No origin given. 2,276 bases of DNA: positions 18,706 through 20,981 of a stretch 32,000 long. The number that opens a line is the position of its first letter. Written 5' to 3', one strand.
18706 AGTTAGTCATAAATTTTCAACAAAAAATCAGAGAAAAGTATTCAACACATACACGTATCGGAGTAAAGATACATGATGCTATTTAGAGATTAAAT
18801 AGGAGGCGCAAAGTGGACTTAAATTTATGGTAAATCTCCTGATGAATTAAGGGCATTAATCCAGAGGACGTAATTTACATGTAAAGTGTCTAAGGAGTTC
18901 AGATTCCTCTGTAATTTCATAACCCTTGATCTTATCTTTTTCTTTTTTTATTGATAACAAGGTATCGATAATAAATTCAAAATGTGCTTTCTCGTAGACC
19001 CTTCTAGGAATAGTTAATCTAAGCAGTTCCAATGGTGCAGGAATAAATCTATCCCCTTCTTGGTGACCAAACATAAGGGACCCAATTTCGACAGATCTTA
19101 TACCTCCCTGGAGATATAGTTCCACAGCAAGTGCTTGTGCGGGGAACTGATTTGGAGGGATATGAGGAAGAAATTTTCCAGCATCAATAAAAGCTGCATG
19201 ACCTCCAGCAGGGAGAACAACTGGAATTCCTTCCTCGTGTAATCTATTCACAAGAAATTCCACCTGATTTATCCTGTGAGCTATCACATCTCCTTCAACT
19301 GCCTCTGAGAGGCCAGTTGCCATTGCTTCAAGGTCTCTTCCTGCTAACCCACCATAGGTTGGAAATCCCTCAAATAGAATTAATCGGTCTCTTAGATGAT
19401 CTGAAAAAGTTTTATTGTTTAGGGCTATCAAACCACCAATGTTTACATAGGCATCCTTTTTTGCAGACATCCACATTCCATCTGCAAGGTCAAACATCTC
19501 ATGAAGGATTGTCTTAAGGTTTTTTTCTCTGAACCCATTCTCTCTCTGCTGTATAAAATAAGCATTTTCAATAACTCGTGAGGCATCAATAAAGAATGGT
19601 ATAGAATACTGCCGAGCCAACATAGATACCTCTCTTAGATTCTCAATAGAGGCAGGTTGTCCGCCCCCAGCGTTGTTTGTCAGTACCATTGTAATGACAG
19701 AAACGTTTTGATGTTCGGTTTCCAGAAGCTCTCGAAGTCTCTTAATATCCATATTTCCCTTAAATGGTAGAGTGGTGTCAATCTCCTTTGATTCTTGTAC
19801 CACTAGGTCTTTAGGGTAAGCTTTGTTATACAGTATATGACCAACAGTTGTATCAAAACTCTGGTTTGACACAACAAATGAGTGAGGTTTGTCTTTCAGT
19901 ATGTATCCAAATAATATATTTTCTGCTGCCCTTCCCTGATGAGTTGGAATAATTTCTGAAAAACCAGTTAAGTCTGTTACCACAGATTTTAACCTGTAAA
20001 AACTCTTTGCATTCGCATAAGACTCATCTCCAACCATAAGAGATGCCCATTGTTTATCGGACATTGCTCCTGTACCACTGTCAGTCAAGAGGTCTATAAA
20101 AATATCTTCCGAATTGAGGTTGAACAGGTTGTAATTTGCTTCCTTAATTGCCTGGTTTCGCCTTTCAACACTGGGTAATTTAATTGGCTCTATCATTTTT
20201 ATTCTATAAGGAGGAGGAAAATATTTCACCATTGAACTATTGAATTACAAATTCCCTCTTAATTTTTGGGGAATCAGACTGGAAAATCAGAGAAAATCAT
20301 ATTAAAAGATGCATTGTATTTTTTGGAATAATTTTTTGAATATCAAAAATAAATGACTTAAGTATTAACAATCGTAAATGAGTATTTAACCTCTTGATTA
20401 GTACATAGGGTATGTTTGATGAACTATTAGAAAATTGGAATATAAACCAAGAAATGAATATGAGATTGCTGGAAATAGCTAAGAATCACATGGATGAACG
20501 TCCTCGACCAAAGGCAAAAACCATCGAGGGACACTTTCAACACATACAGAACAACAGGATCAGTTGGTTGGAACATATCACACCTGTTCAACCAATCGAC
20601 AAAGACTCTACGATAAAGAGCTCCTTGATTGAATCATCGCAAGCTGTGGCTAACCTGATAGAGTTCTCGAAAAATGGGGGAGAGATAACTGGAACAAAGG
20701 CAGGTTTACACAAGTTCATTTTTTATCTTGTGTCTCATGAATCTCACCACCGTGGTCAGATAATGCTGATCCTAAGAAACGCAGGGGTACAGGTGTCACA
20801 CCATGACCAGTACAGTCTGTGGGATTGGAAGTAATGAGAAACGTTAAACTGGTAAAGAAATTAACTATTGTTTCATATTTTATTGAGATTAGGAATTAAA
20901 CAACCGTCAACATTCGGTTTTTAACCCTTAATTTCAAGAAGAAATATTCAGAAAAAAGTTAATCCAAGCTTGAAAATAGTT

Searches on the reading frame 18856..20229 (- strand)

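Call 7: search_protein_families(library=ncbifam, proteins=[window:18856-20229:-], max_evalue=0.1)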
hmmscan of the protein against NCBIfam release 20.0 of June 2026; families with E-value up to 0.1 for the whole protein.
window:18856-20229:- (457 aa): 6 families
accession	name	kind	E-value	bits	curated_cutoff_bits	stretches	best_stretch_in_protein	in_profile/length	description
NF009709.0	PRK13238.1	subfamily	6.2e-191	635.2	285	1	2-456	5-461/463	tryptophanase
NF053783.1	TphnTnaApg1401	equivalog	8.1e-163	542.6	750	1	5-454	6-455/457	tryptophanase TnaA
TIGR02617.1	tnaA_trp_ase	equivalog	7.8e-154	513.1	825.8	1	2-455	1-466/467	tryptophanase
TIGR02618.1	tyr_phenol_ly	equivalog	8.2e-153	509.5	720.7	1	7-452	3-448/450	tyrosine phenol-lyase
NF041359.1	GntG_guanitoxin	subfamily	0.00092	18.4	230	1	45-223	6-181/343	GntG family PLP-dependent aldolase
TIGR03402.1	FeS_nifS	equivalog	0.064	12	530.75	1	157-220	121-177/379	cysteine desulfurase NifS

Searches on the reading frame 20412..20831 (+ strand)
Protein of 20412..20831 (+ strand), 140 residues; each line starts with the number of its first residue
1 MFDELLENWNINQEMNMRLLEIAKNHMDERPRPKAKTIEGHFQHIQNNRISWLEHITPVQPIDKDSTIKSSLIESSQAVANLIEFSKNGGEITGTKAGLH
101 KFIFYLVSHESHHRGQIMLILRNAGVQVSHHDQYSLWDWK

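Call 47: search_protein_families(library=pfam, proteins=[window:20412-20831:+], max_evalue=0.001)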
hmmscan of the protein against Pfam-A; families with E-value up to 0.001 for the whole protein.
window:20412-20831:+ (140 aa): 1 family
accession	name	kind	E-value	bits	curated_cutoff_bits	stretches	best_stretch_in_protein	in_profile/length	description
PF05163.17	DinB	-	1.4e-09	38.6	23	1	5-133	8-154/165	DinB family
